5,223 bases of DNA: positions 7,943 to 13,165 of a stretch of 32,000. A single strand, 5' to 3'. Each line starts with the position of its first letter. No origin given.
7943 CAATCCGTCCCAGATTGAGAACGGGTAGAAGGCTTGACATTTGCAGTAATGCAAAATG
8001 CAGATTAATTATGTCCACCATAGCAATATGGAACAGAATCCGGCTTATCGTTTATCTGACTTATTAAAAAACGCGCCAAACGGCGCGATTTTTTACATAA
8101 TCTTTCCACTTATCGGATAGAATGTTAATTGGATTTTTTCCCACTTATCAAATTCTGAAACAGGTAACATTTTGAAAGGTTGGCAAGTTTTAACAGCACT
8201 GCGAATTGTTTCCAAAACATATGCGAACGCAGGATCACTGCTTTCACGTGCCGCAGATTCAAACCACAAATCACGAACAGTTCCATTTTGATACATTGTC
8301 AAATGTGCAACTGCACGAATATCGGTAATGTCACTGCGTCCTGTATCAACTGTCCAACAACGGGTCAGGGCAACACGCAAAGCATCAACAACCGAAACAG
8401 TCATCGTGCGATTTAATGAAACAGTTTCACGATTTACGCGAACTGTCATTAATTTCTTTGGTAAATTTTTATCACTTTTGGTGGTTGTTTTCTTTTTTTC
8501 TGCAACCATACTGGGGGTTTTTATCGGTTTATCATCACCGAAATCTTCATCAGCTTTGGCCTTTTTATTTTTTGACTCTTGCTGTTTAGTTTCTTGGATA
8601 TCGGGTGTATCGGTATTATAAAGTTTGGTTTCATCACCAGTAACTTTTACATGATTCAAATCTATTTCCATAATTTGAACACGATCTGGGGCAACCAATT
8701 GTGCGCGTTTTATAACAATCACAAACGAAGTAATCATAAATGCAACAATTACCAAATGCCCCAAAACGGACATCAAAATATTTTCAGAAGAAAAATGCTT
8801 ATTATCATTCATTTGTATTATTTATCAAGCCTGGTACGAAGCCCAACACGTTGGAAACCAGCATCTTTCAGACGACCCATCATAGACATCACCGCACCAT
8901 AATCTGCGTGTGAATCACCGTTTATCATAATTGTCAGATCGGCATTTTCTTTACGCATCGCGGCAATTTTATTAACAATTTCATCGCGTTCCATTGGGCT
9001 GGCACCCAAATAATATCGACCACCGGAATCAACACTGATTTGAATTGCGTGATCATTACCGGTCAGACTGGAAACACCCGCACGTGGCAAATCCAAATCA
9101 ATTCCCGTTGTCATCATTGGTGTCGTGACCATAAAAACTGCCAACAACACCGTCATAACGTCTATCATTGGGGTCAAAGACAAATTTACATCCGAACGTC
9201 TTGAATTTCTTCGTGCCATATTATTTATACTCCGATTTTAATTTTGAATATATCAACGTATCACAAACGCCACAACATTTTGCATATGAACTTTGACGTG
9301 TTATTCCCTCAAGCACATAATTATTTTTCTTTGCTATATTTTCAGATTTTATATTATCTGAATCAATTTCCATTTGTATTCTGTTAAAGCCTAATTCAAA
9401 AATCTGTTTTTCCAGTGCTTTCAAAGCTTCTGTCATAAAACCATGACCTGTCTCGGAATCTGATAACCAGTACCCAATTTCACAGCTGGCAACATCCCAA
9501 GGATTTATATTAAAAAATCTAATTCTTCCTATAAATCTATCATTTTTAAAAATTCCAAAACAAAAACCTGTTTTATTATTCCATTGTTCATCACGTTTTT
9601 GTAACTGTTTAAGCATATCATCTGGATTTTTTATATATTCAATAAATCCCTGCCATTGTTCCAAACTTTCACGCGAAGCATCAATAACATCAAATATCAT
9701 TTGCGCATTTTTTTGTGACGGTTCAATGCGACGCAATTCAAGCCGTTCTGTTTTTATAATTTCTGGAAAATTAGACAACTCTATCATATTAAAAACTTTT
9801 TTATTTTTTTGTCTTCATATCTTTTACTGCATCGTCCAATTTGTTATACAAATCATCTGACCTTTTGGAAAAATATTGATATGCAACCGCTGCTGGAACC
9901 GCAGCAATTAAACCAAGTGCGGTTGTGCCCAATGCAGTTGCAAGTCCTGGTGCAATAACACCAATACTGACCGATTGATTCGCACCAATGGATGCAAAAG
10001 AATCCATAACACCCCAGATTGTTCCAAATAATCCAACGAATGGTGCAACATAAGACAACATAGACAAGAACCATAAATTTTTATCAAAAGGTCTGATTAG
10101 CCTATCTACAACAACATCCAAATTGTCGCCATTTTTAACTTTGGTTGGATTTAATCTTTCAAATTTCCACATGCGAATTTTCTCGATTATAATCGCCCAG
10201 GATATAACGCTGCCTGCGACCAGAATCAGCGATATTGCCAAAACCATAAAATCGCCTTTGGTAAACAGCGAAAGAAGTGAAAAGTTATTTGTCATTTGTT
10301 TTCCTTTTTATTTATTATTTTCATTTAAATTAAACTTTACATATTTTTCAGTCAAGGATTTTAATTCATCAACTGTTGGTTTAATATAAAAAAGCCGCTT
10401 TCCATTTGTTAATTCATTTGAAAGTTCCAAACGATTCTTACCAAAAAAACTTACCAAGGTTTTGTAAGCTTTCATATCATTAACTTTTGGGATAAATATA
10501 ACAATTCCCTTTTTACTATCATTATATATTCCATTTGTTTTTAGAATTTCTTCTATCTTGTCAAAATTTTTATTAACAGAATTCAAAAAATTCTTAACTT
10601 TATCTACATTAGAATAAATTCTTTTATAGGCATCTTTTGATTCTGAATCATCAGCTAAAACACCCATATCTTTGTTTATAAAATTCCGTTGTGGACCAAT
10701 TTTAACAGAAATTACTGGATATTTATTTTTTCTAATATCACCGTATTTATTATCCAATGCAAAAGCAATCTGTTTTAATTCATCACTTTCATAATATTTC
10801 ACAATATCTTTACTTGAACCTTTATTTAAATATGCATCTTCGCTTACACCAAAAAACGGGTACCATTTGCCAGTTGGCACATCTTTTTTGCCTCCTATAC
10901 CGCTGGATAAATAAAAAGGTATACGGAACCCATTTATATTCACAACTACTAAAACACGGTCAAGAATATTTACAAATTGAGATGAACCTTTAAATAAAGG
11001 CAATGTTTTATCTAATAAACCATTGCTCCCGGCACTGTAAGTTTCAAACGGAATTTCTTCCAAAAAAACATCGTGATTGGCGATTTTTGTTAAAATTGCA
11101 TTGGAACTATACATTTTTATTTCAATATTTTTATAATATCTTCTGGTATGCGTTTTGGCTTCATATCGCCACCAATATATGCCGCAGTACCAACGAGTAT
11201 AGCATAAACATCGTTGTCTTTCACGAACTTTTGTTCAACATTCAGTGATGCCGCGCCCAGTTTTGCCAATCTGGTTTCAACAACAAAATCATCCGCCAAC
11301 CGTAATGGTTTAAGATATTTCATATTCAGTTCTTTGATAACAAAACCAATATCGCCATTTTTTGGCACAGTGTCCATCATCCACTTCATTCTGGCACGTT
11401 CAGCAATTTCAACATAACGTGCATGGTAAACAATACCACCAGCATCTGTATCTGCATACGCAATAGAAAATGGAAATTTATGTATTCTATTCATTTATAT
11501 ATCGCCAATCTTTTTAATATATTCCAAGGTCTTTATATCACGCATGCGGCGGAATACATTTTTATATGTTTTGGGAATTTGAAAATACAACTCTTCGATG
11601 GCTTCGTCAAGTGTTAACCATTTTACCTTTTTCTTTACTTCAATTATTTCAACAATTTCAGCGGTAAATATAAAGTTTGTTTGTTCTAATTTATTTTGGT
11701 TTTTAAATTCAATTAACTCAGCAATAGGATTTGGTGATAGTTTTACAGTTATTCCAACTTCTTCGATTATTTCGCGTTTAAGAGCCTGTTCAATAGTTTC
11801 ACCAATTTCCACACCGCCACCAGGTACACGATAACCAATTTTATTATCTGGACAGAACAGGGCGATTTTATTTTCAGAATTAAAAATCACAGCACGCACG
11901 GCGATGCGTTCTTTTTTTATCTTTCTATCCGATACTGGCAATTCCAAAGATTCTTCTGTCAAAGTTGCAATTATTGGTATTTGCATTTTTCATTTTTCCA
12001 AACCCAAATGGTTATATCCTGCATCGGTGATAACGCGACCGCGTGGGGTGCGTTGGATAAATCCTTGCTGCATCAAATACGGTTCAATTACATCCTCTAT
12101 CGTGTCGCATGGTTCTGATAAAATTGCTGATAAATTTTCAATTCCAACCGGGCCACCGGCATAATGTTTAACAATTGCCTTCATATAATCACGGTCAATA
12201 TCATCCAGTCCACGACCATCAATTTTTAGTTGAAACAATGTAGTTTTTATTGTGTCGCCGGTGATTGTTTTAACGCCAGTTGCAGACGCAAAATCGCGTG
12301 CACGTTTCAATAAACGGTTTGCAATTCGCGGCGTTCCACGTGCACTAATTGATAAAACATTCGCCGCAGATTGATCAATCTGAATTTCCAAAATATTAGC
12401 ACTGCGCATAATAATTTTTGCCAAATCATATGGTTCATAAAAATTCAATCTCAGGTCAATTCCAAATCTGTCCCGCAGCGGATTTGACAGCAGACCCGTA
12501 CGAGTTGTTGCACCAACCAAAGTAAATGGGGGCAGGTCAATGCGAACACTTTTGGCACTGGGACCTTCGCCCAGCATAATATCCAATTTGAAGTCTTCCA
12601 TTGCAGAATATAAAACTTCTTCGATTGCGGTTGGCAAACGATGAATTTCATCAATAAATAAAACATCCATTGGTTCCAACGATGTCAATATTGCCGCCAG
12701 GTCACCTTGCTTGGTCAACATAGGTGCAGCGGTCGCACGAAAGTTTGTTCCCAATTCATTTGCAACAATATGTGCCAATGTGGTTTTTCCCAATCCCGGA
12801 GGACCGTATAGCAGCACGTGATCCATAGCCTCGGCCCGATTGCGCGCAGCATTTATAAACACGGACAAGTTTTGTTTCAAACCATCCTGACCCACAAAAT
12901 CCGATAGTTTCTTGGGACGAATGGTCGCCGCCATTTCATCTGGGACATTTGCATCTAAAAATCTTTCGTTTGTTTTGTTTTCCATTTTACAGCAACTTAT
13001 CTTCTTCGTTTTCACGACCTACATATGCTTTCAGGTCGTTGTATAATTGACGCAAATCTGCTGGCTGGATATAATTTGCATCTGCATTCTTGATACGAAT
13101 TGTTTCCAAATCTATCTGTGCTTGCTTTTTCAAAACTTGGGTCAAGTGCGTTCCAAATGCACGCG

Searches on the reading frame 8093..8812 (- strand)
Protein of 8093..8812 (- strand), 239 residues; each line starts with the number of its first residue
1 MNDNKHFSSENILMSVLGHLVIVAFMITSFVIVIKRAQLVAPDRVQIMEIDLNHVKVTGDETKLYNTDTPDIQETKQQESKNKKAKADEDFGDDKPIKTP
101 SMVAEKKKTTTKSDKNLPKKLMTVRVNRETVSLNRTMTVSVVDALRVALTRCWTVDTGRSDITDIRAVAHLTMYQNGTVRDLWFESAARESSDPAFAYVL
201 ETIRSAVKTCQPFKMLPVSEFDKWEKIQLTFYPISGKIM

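Call 7: search_protein_families(library=pfam, proteins=[window:8093-8812:-], max_evalue=0.001)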
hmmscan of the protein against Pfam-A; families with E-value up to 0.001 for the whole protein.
window:8093-8812:- (239 aa): 0 families

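Call 77: search_protein_families(library=pfam, proteins=[window:8093-8812:-], max_evalue=1)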
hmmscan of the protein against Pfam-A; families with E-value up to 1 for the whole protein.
window:8093-8812:- (239 aa): 0 families

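Call 83: search_protein_families(library=ncbifam, proteins=[window:8093-8812:-], max_evalue=0.1)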
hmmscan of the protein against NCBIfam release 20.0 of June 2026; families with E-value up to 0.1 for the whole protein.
window:8093-8812:- (239 aa): 1 family
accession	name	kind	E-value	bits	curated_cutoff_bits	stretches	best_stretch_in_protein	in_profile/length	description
TIGR02794.1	tolA_full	equivalog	3.7e-05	23.1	59.45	1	143-233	282-362/362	cell envelope integrity protein TolA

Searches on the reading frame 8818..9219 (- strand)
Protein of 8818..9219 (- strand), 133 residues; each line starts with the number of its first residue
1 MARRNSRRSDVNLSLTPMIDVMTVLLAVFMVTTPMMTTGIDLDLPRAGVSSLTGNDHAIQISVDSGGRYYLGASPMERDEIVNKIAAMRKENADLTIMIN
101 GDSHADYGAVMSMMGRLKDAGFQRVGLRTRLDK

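Call 7: search_protein_families(library=pfam, proteins=[window:8818-9219:-], max_evalue=0.001)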
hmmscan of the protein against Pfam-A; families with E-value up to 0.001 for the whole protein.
window:8818-9219:- (133 aa): 1 family
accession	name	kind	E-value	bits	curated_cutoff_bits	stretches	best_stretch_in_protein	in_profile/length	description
PF02472.21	ExbD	-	1.2e-25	90.4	25.4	1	8-130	3-126/128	Biopolymer transport protein ExbD/TolR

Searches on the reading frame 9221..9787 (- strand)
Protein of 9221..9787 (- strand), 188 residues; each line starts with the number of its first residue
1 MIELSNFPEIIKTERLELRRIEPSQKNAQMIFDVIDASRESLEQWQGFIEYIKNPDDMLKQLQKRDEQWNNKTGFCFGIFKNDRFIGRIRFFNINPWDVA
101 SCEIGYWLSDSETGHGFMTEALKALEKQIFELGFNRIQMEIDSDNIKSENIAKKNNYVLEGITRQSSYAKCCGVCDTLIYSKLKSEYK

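Call 7: search_protein_families(library=pfam, proteins=[window:9221-9787:-], max_evalue=0.001)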
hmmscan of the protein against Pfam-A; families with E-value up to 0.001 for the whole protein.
window:9221-9787:- (188 aa): 3 families
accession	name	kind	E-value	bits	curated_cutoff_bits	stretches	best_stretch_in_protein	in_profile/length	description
PF13302.13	Acetyltransf_3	-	2.3e-22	80.6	25.4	1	15-155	1-135/138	Acetyltransferase (GNAT) domain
PF00583.31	Acetyltransf_1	-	1.6e-10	41.7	20.7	1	56-154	18-113/116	Acetyltransferase (GNAT) family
PF13420.13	Acetyltransf_4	-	0.00015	22.3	24.3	1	68-168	43-145/155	Acetyltransferase (GNAT) domain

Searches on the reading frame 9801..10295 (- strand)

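Call 7: search_protein_families(library=pfam, proteins=[window:9801-10295:-], max_evalue=0.001)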
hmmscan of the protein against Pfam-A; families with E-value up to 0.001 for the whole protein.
window:9801-10295:- (164 aa): 1 family
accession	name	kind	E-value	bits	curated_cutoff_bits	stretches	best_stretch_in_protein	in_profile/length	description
PF01618.21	MotA_ExbB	-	1.1e-25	90.3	22.9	1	57-154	29-126/127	MotA/TolQ/ExbB proton channel family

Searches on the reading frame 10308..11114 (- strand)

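Call 7: search_protein_families(library=pfam, proteins=[window:10308-11114:-], max_evalue=0.001)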
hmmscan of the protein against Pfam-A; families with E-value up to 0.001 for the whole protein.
window:10308-11114:- (268 aa): 0 families

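Call 77: search_protein_families(library=pfam, proteins=[window:10308-11114:-], max_evalue=1)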
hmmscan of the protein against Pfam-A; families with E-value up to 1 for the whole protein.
window:10308-11114:- (268 aa): 2 families
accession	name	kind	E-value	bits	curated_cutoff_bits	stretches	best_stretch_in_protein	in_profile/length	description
PF18958.6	DUF5700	-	0.012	15.5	25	1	143-224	25-103/283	Putative zinc dependent peptidase (DUF5700)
PF00647.24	EF1G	-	0.079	13.3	23.3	1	154-188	10-44/107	Elongation factor 1 gamma, conserved domain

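Call 83: search_protein_families(library=ncbifam, proteins=[window:10308-11114:-], max_evalue=0.1)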
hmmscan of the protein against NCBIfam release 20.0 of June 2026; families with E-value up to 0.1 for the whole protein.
window:10308-11114:- (268 aa): 0 families

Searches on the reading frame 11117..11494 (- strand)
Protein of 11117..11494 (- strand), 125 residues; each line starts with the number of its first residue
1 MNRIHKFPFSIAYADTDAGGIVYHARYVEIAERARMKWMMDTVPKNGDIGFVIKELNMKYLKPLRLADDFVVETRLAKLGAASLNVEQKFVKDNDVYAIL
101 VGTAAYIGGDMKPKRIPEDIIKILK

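Call 7: search_protein_families(library=pfam, proteins=[window:11117-11494:-], max_evalue=0.001)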
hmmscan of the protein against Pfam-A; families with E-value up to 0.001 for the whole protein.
window:11117-11494:- (125 aa): 2 families
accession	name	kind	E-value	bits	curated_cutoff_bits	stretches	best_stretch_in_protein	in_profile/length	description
PF13279.12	4HBT_2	-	9.7e-16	58.8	25.5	1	14-122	4-120/122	Thioesterase-like superfamily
PF03061.28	4HBT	-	1.6e-14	54.4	20.6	1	19-96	1-76/79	Thioesterase superfamily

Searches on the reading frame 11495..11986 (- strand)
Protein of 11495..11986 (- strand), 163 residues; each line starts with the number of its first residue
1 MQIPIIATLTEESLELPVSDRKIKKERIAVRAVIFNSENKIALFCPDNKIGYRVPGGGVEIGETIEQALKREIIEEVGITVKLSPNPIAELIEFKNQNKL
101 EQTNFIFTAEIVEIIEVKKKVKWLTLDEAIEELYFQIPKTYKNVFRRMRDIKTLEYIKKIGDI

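Call 7: search_protein_families(library=pfam, proteins=[window:11495-11986:-], max_evalue=0.001)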
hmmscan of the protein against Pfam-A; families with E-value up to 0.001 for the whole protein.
window:11495-11986:- (163 aa): 1 family
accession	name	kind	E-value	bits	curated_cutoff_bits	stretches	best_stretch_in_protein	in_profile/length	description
PF00293.34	NUDIX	-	1e-12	48.6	21.1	1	26-137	2-127/134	NUDIX domain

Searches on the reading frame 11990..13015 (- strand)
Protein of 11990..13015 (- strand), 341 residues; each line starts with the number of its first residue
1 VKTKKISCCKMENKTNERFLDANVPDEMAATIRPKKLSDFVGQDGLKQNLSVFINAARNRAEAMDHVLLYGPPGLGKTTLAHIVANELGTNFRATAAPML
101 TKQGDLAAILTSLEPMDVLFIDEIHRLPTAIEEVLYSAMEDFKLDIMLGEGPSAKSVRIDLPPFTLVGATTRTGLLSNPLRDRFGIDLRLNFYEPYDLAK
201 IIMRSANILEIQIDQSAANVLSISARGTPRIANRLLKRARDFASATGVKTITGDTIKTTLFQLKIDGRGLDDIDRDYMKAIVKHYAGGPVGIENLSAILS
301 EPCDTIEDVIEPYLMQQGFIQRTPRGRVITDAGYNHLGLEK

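Call 7: search_protein_families(library=pfam, proteins=[window:11990-13015:-], max_evalue=0.001)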
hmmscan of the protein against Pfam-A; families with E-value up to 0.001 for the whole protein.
window:11990-13015:- (341 aa): 16 families
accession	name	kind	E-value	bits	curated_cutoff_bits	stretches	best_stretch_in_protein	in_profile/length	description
PF05496.18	RuvB_N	-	1.5e-78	262.5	27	1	32-190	1-159/159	Holliday junction DNA helicase RuvB P-loop domain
PF05491.19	RuvB_C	-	2.4e-28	98.3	24.7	1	269-337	3-71/72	RuvB C-terminal winged helix domain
PF17864.7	AAA_lid_4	-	3.6e-23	81.5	27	1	193-266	1-74/74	RuvB AAA lid domain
PF00004.35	AAA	-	4.1e-22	79.5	21.2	1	67-189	1-128/131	ATPase family associated with various cellular activities (AAA)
PF07728.20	AAA_5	-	3e-09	37.4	22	1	66-184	1-139/139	AAA domain (dynein-related subfamily)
PF01078.27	Mg_chelatase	-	1.8e-05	24.7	20.3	0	62-85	20-43/207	Magnesium chelatase, subunit ChlI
PF13191.12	AAA_16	-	2e-05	25.6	32.6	1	41-97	3-61/167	AAA ATPase domain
PF13173.12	AAA_14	-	3.1e-05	24.4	27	1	67-147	5-94/129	AAA domain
PF06068.19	TIP49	-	4.5e-05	23.2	23.8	1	37-92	23-78/347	TIP49 P-loop domain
PF13401.12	AAA_22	-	8.6e-05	23.3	27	0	66-90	7-31/130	AAA domain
PF07726.17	AAA_3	-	0.00011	22.5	27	0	66-94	1-29/131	ATPase family associated with various cellular activities (AAA)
PF00158.32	Sigma54_activat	-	0.00027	21.1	20.2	0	48-87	6-45/168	Sigma-54 interaction domain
PF00308.24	Bac_DnaA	-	0.00034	21.3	23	0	40-103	10-73/162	Bacterial DnaA ATPAse domain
PF20720.3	nSTAND3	-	0.00043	20.4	27.2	1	56-90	9-43/155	Novel STAND NTPase 3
PF05673.19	DUF815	-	0.00073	19.2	23.8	0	31-91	21-80/249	Protein of unknown function (DUF815)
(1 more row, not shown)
